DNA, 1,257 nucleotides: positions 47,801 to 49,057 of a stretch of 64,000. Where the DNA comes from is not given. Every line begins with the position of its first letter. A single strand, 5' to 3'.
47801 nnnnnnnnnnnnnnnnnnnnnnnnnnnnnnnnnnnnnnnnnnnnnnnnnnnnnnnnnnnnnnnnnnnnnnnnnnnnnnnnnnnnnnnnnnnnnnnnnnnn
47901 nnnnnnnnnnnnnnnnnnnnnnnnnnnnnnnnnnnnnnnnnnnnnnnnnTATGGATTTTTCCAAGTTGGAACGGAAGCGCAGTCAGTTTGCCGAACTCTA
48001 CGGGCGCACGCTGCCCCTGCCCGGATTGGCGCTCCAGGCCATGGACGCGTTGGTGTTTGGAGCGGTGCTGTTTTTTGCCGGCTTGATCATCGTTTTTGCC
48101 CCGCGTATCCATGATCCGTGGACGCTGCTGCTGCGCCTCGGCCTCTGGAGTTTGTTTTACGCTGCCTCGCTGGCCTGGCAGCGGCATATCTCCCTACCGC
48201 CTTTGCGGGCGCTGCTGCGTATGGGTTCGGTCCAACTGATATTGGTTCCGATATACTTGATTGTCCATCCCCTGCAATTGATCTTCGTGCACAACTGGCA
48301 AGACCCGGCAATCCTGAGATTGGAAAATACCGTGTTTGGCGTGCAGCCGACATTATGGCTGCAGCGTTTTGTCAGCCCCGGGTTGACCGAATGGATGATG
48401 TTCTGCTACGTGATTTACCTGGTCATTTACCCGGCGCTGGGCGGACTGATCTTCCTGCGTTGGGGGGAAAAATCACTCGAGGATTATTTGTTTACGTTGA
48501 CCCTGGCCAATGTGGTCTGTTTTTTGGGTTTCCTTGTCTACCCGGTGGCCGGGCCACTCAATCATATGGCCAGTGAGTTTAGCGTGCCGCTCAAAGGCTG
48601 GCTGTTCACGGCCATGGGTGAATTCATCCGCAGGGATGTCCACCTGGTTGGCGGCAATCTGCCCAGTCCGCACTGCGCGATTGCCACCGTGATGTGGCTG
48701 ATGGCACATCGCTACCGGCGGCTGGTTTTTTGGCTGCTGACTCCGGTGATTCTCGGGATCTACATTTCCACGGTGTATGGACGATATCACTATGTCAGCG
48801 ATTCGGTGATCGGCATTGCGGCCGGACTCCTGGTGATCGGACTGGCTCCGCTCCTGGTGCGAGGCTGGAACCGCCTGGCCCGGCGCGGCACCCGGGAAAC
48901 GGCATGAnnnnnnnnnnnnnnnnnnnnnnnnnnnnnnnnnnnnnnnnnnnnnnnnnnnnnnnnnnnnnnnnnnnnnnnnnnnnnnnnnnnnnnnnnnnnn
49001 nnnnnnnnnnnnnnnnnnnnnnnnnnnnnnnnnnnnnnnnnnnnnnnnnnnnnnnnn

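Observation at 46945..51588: GC-rich, translationally coupled five-gene operon: three paralogous extended-SDR epimerase/dehydratase genes interleaved with a PAP2 (SMS/IPC-synthase-like) membrane protein and a CPBP intramembrane protease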

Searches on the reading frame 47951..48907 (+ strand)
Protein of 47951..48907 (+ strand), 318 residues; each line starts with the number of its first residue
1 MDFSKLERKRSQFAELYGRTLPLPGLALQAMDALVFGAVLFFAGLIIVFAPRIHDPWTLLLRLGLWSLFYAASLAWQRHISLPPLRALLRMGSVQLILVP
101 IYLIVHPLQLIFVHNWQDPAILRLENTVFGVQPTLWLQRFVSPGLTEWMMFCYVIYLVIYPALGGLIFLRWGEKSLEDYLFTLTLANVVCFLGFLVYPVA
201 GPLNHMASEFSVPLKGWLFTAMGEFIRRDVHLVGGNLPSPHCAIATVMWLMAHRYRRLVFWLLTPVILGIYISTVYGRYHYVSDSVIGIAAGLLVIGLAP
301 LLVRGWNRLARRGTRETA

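Call 3: search_protein_families(library=pfam, proteins=[window:47951-48907:+], max_evalue=0.01)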
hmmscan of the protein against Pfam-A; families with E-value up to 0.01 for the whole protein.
window:47951-48907:+ (318 aa): 3 families
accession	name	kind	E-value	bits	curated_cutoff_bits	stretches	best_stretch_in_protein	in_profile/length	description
PF14378.12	PAP2_3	-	2.9e-14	53.7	27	1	121-297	3-189/190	PAP2 superfamily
PF01569.27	PAP2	-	8.1e-08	32.5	27.2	1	234-304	48-126/130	PAP2 superfamily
PF14360.12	PAP2_C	-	0.0059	17.6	27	1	239-296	8-69/74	PAP2 superfamily C-terminal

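Call 4: search_protein_families(library=ncbifam, proteins=[window:47951-48907:+], max_evalue=0.01)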
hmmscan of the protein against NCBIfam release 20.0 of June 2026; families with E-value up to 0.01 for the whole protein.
window:47951-48907:+ (318 aa): 2 families
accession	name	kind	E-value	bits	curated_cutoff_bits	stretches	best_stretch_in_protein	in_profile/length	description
NF007159.0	PRK09597.1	equivalog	0.00044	20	177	1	236-298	120-183/191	lipid A 1-phosphatase LpxE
NF052609.1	PhinosDhcerSyn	equivalog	0.00066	19.2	480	0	152-297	121-281/305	phosphoinositol dihydroceramide synthase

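Call 5: find_related_loci(query=window:47951-48907:+, collection=genome_contigs, flank=10000)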
Query window:47951-48907:+ (318 aa) in genome_contigs; peptide patterns used: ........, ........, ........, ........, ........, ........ (x = any residue, [..] = any of these).
599 stretches matched a pattern (row limit reached: there are more); 337 encode a relative of the query (tblastn E <= 1e-3); the best 80 are kept; 80 distinct loci.
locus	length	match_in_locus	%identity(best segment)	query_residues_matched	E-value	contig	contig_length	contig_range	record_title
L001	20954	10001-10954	77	1-318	8e-157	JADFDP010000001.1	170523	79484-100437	MAG: Candidatus Aminicenantes bacterium isolate QR_Bin.23 NODE_1_length_170523_cov_16.6888, whole genome shotgun sequenc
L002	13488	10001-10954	94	1-318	0e+0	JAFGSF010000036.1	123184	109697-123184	MAG: Candidatus Aminicenantes bacterium isolate Zod_Metabat.875 k87_3393673, whole genome shotgun sequence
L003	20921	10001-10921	52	9-315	5e-103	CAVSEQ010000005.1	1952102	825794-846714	MAG: Candidatus Aminicenantes bacterium isolate MFD01872.bin.1.66 genome assembly, contig: contig_82377, whole genome sh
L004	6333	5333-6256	49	9-316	1e-91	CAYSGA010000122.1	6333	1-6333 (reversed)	MAG TPA_asm: uncultured Eubacteriales bacterium isolate SRP178699_co1_488 genome assembly, contig: NODE_17941_length_633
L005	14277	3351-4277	48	4-312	2e-84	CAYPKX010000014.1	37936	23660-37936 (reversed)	MAG TPA_asm: uncultured Eubacteriales bacterium isolate binchicken_co66_1 genome assembly, contig: NODE_1851_length_3793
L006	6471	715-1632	47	7-312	1e-84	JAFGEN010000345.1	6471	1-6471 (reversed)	MAG: Candidatus Aminicenantes bacterium isolate Zod_Metabat.1233 k87_10420540, whole genome shotgun sequence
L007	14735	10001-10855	49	25-308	7e-81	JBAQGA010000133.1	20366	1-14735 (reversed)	MAG: Candidatus Aminicenantales bacterium isolate MFD06995_ilm_asm_bin14 k127_319509, whole genome shotgun sequence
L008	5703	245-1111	49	25-312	8e-81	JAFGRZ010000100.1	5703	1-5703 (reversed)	MAG: Candidatus Aminicenantes bacterium isolate Zod_Metabat.860 k87_1408889, whole genome shotgun sequence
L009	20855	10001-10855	48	25-308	6e-80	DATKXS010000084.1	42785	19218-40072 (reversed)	MAG TPA_asm: Candidatus Desulfaltia sp. isolate SMAG_U14198 k141_459215, whole genome shotgun sequence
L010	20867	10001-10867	48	25-313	3e-78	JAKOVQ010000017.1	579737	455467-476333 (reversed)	MAG: Acidobacteriota bacterium isolate JPNG_maxbin.061 k201_274929, whole genome shotgun sequence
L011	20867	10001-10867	49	25-312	2e-77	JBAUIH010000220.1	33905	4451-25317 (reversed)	MAG: Candidatus Aminicenantales bacterium isolate MFD09513_ilm_asm_bin8 k127_8430, whole genome shotgun sequence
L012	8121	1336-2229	45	25-318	2e-75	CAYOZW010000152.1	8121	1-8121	MAG TPA_asm: uncultured Eubacteriales bacterium isolate binchicken_co81_511 genome assembly, contig: NODE_15399_length_8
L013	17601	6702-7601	42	18-318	1e-75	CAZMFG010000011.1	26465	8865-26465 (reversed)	MAG TPA_asm: uncultured Thermodesulfobacteriota bacterium isolate binchicken_co129_573 genome assembly, contig: NODE_489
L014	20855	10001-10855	45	26-310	3e-75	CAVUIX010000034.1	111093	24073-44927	MAG: uncultured Acidobacteriota bacterium isolate MFD02199.bin.2.111 genome assembly, contig: contig_49513, whole genome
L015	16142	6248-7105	46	28-315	5e-75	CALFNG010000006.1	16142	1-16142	MAG TPA_asm: uncultured Myxococcales bacterium isolate ERR1035438_bin.42_CONCOCT_v1.1_MAG genome assembly, contig: ERZ17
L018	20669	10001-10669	54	86-308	2e-74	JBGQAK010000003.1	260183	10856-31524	MAG: Thermoanaerobaculaceae bacterium isolate OBJ2_061818_130_32 k141_453122_length_260183_cov_27.9993, whole genome sho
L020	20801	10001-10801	48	42-308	2e-73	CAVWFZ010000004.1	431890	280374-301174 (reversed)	MAG: Thermoanaerobaculaceae bacterium isolate MFD04408.bin.1.165 genome assembly, contig: contig_34147, whole genome sho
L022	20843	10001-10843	46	28-308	9e-73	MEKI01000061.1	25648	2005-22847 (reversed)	MAG: Acidobacteria bacterium RBG_13_68_16 RBG_13_scaffold_2398, whole genome shotgun sequence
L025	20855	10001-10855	41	28-312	2e-60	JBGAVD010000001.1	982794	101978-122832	MAG: Chlorobiota bacterium isolate MAG_MBR_H10.82 MBRH10-82_opera_contig_16, whole genome shotgun sequence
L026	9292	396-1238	41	41-318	2e-59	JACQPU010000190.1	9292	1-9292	MAG: Ignavibacteriales bacterium isolate NC_groundwater_1315_Ag_S-0.2um_54_21 S_p2_S4_coassembly_k141_2317499, whole gen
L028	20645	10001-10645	46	89-305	9e-58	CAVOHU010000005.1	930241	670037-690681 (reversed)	MAG: uncultured Acidobacteriota bacterium isolate MFD10007.bin.1.132 genome assembly, contig: contig_21612, whole genome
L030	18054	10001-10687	46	83-311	3e-56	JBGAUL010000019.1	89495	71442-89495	MAG: Chlorobiota bacterium isolate MAG_AAO_H125.58 AAOH125-58_opera_contig_928, whole genome shotgun sequence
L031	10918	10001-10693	45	85-318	2e-56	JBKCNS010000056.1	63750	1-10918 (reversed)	MAG: Candidatus Kapaibacterium sp. isolate samp_506_metadecoder_925 samp_506_2217566, whole genome shotgun sequence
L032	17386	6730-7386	45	89-307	4e-56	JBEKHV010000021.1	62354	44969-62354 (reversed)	MAG: Bryobacteraceae bacterium isolate SPRUCE 285 SPRUCE_285_21, whole genome shotgun sequence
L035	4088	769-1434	41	92-313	9e-55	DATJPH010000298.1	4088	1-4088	MAG TPA_asm: Bacteroidota bacterium isolate SMAG_U14908 k141_4402416, whole genome shotgun sequence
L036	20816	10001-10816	38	34-311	4e-54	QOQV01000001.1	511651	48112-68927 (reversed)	MAG: Ignavibacteriae bacterium isolate BY39 NODE_8, whole genome shotgun sequence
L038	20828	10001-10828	35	29-304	9e-51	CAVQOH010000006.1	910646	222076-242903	MAG: uncultured Ignavibacteriales bacterium isolate MFD09964.bin.1.236 genome assembly, contig: contig_9358, whole genom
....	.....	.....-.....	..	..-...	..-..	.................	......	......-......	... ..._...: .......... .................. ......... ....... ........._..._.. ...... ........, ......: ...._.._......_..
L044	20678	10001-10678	40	90-315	5e-47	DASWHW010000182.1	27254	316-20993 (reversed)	MAG TPA_asm: Bacteroidota bacterium isolate SMAG_U2852 k141_2131447, whole genome shotgun sequence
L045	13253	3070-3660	46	105-301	4e-47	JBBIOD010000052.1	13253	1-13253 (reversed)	MAG: Ignavibacteriales bacterium isolate FAS170219_bin_271 NODE_2106_length_13253_cov_9.447416, whole genome shotgun seq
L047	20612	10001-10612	41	102-307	4e-45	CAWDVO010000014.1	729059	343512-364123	MAG: Candidatus Brocadiaceae bacterium isolate MFD05684.bin.2.199 genome assembly, contig: contig_52693, whole genome sh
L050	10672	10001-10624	38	108-315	7e-43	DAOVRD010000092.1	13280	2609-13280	MAG TPA_asm: Planctomycetota bacterium isolate CSMAG_1592 CSMAG_1592_k141_1147451_length_13280_cov_16.0000, whole genome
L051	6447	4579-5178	39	111-317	2e-41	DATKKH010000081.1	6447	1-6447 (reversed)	MAG TPA_asm: Terriglobales bacterium isolate SMAG_U14652 k141_717502, whole genome shotgun sequence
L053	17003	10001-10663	36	97-318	9e-40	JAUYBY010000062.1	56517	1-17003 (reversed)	MAG: Candidatus Zixiibacteriota bacterium isolate C20_concoct.bin.73 C20_k141_447822, whole genome shotgun sequence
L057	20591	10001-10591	33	115-311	1e-31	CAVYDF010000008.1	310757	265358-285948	MAG: uncultured Acidobacteriota bacterium isolate MFD01138.bin.2.8 genome assembly, contig: contig_42148, whole genome s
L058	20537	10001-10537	35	116-294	5e-32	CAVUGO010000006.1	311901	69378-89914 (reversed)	MAG: uncultured Acidobacteriota bacterium isolate MFD02248.bin.1.141 genome assembly, contig: contig_6921, whole genome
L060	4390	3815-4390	31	113-303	1e-30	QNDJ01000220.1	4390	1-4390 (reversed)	MAG: candidate division KSB1 bacterium isolate B21_G16 B21_Guay16_scaffold_23539, whole genome shotgun sequence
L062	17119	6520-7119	35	106-304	4e-30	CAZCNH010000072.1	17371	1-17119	MAG TPA_asm: uncultured Acidobacteriaceae bacterium isolate SRP287453_co1_95 genome assembly, contig: NODE_5855_length_1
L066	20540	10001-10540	34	115-294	2e-29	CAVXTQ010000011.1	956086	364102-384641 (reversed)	MAG: uncultured Acidobacteriota bacterium isolate MFD05521.bin.2.5 genome assembly, contig: contig_7272, whole genome sh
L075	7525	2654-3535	31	8-299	4e-28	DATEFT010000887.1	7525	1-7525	MAG TPA_asm: Blastocatellia bacterium isolate SMAG_U8766 k141_1073041, whole genome shotgun sequence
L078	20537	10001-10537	34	116-294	5e-28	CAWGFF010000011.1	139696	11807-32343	MAG: uncultured Acidobacteriota bacterium isolate MFD05705.bin.1.72 genome assembly, contig: contig_39934, whole genome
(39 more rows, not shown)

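Call 12: search_solved_structures(query=window:47951-48907:+, max_evalue=1, show_alignments=2)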
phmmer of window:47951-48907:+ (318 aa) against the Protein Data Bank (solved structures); distinct sequences matched with E-value up to 1: 0.

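Call 33: fold_search(model_id=the predicted structure, library=pdb)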
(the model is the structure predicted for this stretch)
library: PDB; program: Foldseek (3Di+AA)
matches with E <= 10: 251; with E <= 0.001: 2
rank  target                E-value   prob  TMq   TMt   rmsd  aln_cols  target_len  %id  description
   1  9ivc_A                1.0e-04  1.00  0.56  0.54   6.4       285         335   14  Cryo-EM structure of AbA-bound Aur1-Kei1 complex (released 2025-06-18)
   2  9vj4_A                1.5e-04  1.00  0.57  0.64   5.9       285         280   14  Structure of a membrane-bound inositol phosphorylceramide synthase and ceramide complex (released 2026-03-11)
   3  5jki                  1.7e-02  1.00  0.35  0.52   9.3       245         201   16  Crystal structure of the first transmembrane PAP2 type phosphatidylglycerolphosphate phosphatase from Bacillus subtilis (released 2017-02-22)
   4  6ebu                  1.5e-01  1.00  0.36  0.64   6.0       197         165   14  Crystal structure of Aquifex aeolicus LpxE (released 2019-06-26)
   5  8bm3_A                1.5e-01  0.35  0.21  0.26  21.5       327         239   15  H207A mutant of E. coli PgpB, a PAP2 type phosphatidyl glycerol phosphate and C55-PP phosphatase, in complex with farn (released 2023-11-22)
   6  8ijq_A                1.7e-01  0.99  0.35  0.41   8.7       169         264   15  The cryo-EM structure of human sphingomyelin synthase-related protein in complex with ceramide (released 2024-02-28)
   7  7f17_B                2.0e-01  0.98  0.34  0.48   7.8       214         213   14  Crystal Structure of acid phosphatase (released 2021-10-27)
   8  9qcj_B                2.1e-01  0.95  0.27  0.38  11.3       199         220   11  Crystal structure of PhoC wild type acid phosphatase (released 2026-01-14)
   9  9qci_A                2.1e-01  0.89  0.25  0.33  12.5       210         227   14  Crystal structure of PhoC mutant acid phosphatase (released 2026-01-14)
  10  9qcj_A                2.5e-01  0.82  0.23  0.32  12.9       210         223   14  Crystal structure of PhoC wild type acid phosphatase (released 2026-01-14)
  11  8cxl_B                2.6e-01  0.95  0.34  0.25   9.4       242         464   11  Structure of NapH3, a vanadium-dependent haloperoxidase homolog catalyzing the stereospecific alpha-hydroxyketone rear (released 2022-08-31)
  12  7f17_C                2.9e-01  0.97  0.33  0.46   7.9       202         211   15  Crystal Structure of acid phosphatase (released 2021-10-27)
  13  8cxl_A                3.0e-01  0.93  0.36  0.25   9.9       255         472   10  Structure of NapH3, a vanadium-dependent haloperoxidase homolog catalyzing the stereospecific alpha-hydroxyketone rear (released 2022-08-31)
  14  9jq0                  3.3e-01  0.96  0.28  0.36   8.2       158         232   17  Acid phosphatase KpAP mutant - E104G (released 2024-11-06)
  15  9qci_B                3.3e-01  0.89  0.27  0.37  11.9       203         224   12  Crystal structure of PhoC mutant acid phosphatase (released 2026-01-14)
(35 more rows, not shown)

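Call 40: search_protein_families(library=pfam, proteins=[L038:7387-8241:+, L031:6442-7824:-, L030:10773-12086:-, L036:6447-8081:-, L045:15-866:-, L007:13556-14470:-, L007:7987-8817:+, L051:5262-5948:-, L044:11661-12662:+, L044:12663-14375:+], max_evalue=0.0001)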
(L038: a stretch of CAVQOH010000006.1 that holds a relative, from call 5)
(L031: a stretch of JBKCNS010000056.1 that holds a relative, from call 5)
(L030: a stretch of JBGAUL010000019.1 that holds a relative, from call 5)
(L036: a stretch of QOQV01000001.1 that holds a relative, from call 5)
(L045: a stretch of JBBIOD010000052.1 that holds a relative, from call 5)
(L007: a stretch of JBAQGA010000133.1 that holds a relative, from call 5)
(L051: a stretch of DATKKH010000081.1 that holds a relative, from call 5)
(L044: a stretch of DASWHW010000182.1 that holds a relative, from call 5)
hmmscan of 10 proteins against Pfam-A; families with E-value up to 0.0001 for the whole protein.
L038:7387-8241:+ (284 aa): 1 family
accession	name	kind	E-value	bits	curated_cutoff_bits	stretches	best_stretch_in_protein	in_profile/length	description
PF11306.15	DUF3108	-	4.6e-06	27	26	1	50-264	2-209/209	Protein of unknown function (DUF3108)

L031:6442-7824:- (460 aa): 7 families
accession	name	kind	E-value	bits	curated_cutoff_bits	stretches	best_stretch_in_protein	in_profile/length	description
PF01593.30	Amino_oxidase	-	3.7e-43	148.9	19.8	1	15-444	1-441/443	Flavin containing amine oxidoreductase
PF13450.12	NAD_binding_8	-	3.8e-09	37.1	21.9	1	10-74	1-65/68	NAD(P)-binding Rossmann-like domain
PF01266.30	DAO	-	5.7e-09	36.4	27.9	0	8-44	2-39/353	FAD dependent oxidoreductase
PF12831.13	FAD_oxidored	-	1.5e-07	31.6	27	1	9-66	3-60/416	FAD dependent oxidoreductase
PF00890.30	FAD_binding_2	-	2.8e-07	30.5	20.4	1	9-44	3-38/414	FAD binding domain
PF01134.28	GIDA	-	7.1e-06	25.8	22.1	0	8-34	2-28/391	Glucose inhibited division protein A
PF07992.20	Pyr_redox_2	-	4.1e-05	23.6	26.1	0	7-36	2-31/291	Pyridine nucleotide-disulphide oxidoreductase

L030:10773-12086:- (437 aa): 4 families
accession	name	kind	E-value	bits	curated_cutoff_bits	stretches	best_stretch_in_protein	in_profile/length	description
PF00919.26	UPF0004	-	9.3e-27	93.4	27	1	16-114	2-98/98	Uncharacterized protein family UPF0004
PF04055.27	Radical_SAM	-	2.7e-22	80.1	29.5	1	149-320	2-166/166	Radical SAM superfamily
PF18693.7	TRAM_2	-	1.3e-20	73.7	27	1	376-436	1-61/63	TRAM domain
PF01938.26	TRAM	-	9e-06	25.9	21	1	374-437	2-60/61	TRAM domain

L036:6447-8081:- (544 aa): 1 family
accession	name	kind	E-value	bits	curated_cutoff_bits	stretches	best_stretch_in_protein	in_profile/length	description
PF02554.20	CstA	-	1.9e-134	449.9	27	2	2-340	1-353/560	Carbon starvation protein CstA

L045:15-866:- (283 aa): 2 families
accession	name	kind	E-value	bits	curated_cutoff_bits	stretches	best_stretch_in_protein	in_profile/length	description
PF01545.26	Cation_efflux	-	1.2e-44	152.9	26.6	1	10-202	2-198/198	Cation efflux family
PF16916.11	ZT_dimer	-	1.4e-14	54.3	26.7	1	208-282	3-77/78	Dimerisation domain of Zinc Transporter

L007:13556-14470:- (304 aa): 1 family
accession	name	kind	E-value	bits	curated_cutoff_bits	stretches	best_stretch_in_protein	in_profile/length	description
PF00892.27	EamA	-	3.1e-36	125.1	28.2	2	14-149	2-134/135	EamA-like transporter family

L007:7987-8817:+ (276 aa): 2 families
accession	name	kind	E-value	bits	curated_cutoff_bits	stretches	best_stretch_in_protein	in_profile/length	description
PF02310.24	B12-binding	-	2.7e-26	92.2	32.1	1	157-267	2-120/121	B12 binding domain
PF02607.22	B12-binding_2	-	1.2e-20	73.8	23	1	71-144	2-74/74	B12 binding domain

L051:5262-5948:- (228 aa): 3 families
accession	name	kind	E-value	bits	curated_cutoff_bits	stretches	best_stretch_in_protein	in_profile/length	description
PF00027.35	cNMP_binding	-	3.6e-23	81.8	27.5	1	32-117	2-88/89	Cyclic nucleotide-binding domain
PF13545.12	HTH_Crp_2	-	1.2e-18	67.2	27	1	150-224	1-70/70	Crp-like helix-turn-helix domain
PF00325.26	Crp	-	6.4e-09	35.8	21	1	175-205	1-31/32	Bacterial regulatory proteins, crp family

L044:11661-12662:+ (333 aa): 1 family
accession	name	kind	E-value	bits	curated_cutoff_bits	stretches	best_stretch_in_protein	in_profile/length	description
PF10043.14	DUF2279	-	3.5e-07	31.3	28.6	1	116-192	7-84/91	Predicted periplasmic lipoprotein (DUF2279)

L044:12663-14375:+ (570 aa): 1 family
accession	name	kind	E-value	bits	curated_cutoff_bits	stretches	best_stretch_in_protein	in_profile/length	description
PF14052.12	Caps_assemb_Wzi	-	1.3e-13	51.2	30.1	1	194-559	53-387/392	Capsule assembly protein Wzi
